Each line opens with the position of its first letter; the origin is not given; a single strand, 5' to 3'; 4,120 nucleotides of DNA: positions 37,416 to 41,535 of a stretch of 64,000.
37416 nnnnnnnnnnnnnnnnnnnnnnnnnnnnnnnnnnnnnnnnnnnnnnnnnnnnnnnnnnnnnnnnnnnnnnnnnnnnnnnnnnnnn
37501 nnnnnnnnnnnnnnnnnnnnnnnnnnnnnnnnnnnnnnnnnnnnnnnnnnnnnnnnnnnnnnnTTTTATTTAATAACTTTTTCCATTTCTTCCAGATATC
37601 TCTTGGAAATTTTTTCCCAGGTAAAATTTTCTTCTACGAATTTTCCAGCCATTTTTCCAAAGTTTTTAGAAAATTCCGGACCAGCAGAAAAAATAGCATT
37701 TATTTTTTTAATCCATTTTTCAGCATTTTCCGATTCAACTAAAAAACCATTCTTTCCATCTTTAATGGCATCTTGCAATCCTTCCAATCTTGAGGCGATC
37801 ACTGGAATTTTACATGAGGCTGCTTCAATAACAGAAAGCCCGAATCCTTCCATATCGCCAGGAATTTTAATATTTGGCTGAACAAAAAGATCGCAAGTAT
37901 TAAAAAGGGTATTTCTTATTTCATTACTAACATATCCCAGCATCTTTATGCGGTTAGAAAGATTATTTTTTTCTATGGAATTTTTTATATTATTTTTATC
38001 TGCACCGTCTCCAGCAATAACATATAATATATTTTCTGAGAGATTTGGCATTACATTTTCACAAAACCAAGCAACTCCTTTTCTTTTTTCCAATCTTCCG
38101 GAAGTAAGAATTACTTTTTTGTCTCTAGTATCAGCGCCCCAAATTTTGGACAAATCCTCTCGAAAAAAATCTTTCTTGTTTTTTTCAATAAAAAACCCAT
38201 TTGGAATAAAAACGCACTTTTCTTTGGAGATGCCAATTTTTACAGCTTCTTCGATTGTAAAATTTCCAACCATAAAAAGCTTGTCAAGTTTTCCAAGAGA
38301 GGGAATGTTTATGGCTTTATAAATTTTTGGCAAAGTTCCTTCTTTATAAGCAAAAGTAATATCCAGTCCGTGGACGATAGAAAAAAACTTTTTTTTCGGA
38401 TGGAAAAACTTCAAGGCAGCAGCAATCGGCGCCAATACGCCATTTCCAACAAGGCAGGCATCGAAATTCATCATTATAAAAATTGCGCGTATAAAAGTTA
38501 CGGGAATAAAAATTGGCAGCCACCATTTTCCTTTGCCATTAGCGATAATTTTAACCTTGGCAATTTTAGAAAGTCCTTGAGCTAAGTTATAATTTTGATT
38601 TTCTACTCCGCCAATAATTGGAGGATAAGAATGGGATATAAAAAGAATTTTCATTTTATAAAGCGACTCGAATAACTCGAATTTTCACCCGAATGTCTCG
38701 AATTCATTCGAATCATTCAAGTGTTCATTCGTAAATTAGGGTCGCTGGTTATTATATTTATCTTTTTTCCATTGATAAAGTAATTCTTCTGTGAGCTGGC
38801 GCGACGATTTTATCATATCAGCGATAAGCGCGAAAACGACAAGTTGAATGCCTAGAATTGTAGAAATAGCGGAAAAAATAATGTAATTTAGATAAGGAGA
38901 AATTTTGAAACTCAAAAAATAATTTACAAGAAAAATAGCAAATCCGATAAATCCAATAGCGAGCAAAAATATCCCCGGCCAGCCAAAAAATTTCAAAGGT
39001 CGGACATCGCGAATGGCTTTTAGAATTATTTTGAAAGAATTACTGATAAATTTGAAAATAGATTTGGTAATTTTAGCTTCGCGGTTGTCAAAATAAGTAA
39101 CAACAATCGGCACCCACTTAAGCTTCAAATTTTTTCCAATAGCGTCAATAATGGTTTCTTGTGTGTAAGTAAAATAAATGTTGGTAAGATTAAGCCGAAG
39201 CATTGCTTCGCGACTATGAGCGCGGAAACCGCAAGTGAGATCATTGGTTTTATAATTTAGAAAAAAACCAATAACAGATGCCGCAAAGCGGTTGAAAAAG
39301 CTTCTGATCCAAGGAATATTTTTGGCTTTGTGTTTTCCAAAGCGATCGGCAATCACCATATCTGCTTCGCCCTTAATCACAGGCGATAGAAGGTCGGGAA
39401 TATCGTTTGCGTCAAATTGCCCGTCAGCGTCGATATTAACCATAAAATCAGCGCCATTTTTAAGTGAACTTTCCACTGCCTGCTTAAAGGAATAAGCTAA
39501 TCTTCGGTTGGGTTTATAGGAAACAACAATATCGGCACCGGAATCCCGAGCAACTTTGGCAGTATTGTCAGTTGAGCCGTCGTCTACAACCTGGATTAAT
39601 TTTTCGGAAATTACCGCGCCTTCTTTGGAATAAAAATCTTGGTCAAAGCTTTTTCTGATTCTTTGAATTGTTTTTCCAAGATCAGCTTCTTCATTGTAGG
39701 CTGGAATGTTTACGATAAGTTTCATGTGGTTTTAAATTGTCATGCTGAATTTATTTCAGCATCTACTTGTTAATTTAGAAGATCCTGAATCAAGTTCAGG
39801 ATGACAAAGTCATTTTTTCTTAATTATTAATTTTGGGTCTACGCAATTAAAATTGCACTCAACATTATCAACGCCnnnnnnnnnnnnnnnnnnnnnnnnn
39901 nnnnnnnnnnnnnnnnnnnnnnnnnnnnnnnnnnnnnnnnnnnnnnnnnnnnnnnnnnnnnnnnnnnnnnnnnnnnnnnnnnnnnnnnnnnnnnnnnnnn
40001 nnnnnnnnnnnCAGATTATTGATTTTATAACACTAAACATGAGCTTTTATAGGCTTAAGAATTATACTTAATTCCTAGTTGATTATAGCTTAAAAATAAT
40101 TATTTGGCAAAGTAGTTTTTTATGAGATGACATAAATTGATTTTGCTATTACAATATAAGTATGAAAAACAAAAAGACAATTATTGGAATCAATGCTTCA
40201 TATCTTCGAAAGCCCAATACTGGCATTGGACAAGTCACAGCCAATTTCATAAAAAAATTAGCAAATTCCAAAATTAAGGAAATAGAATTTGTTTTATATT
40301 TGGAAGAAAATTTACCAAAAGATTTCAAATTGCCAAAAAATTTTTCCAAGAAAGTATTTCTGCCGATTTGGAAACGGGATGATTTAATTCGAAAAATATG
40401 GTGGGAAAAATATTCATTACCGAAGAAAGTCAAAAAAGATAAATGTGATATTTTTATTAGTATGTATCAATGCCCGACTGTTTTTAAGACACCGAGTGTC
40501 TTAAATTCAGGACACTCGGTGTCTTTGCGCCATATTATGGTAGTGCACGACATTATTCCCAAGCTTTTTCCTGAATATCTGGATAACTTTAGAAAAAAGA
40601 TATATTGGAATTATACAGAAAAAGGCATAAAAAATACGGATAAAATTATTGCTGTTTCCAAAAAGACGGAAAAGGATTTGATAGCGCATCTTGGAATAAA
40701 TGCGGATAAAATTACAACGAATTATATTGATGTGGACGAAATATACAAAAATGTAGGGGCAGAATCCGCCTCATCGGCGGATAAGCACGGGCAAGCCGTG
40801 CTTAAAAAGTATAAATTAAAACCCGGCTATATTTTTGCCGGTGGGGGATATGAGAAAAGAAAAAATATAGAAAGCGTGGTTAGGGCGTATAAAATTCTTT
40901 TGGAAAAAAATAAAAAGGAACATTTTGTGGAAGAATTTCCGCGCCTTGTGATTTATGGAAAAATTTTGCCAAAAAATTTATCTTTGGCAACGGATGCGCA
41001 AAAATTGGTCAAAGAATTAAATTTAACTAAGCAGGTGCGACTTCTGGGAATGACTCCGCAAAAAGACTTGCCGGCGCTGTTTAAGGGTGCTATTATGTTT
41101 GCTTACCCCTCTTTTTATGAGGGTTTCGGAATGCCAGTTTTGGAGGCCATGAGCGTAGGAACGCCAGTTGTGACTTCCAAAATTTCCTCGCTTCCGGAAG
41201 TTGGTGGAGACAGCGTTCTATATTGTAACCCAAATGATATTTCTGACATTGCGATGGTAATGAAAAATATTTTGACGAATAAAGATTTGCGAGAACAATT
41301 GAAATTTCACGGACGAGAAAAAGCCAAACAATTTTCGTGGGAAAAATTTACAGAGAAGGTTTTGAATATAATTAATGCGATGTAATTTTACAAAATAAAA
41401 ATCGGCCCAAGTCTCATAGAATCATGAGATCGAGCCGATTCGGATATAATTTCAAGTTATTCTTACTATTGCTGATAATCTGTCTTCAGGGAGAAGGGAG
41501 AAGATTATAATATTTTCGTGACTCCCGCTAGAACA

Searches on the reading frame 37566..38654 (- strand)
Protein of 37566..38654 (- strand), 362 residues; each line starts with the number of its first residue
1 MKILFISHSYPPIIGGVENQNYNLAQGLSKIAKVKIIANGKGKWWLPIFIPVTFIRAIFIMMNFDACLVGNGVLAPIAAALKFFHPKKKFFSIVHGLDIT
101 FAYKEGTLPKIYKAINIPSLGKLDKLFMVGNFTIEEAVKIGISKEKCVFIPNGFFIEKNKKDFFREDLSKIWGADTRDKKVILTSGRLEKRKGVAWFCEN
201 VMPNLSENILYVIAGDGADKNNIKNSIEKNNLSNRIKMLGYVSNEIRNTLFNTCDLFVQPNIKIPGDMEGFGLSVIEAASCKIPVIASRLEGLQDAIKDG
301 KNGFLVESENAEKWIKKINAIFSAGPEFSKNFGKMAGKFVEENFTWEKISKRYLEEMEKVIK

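Call 77: search_protein_families(library=pfam, proteins=[window:37566-38654:-], max_evalue=0.0001)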
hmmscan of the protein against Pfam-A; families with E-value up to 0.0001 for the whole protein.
window:37566-38654:- (362 aa): 4 families
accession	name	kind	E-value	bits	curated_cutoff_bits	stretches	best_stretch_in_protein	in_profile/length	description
PF00534.26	Glycos_transf_1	-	4.1e-36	124.6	26.4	1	177-336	13-169/172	Glycosyl transferases group 1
PF13692.12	Glyco_trans_1_4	-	2.8e-30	105.9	27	1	180-322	2-140/142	Glycosyl transferases group 1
PF20706.3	GT4-conflict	-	3.1e-08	33.4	26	1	182-350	200-382/385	Family 4 Glycosyltransferase in conflict systems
PF13439.12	Glyco_transf_4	-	6.2e-06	26.8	28.5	0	49-154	56-166/170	Glycosyltransferase Family 4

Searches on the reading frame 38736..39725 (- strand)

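Call 77: search_protein_families(library=pfam, proteins=[window:38736-39725:-], max_evalue=0.0001)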
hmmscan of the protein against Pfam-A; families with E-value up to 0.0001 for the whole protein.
window:38736-39725:- (329 aa): 1 family
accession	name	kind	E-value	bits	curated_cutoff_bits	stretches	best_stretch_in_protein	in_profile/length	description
PF00535.33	Glycos_transf_2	-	9.9e-18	65.1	23.3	1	6-175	3-164/168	Glycosyl transferase family 2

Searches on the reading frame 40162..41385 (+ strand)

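Call 77: search_protein_families(library=pfam, proteins=[window:40162-41385:+], max_evalue=0.0001)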
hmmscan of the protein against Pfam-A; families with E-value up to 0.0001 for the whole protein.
window:40162-41385:+ (407 aa): 4 families
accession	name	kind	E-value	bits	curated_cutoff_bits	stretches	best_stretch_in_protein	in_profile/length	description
PF00534.26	Glycos_transf_1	-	3.4e-29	102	26.4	1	220-386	14-171/172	Glycosyl transferases group 1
PF13692.12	Glyco_trans_1_4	-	3.7e-21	76.3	27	1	223-373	4-142/142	Glycosyl transferases group 1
PF13439.12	Glyco_transf_4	-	3.6e-11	43.8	28.5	1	21-186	3-161/170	Glycosyltransferase Family 4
PF20706.3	GT4-conflict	-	6.3e-07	29.1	26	1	231-342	209-314/385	Family 4 Glycosyltransferase in conflict systems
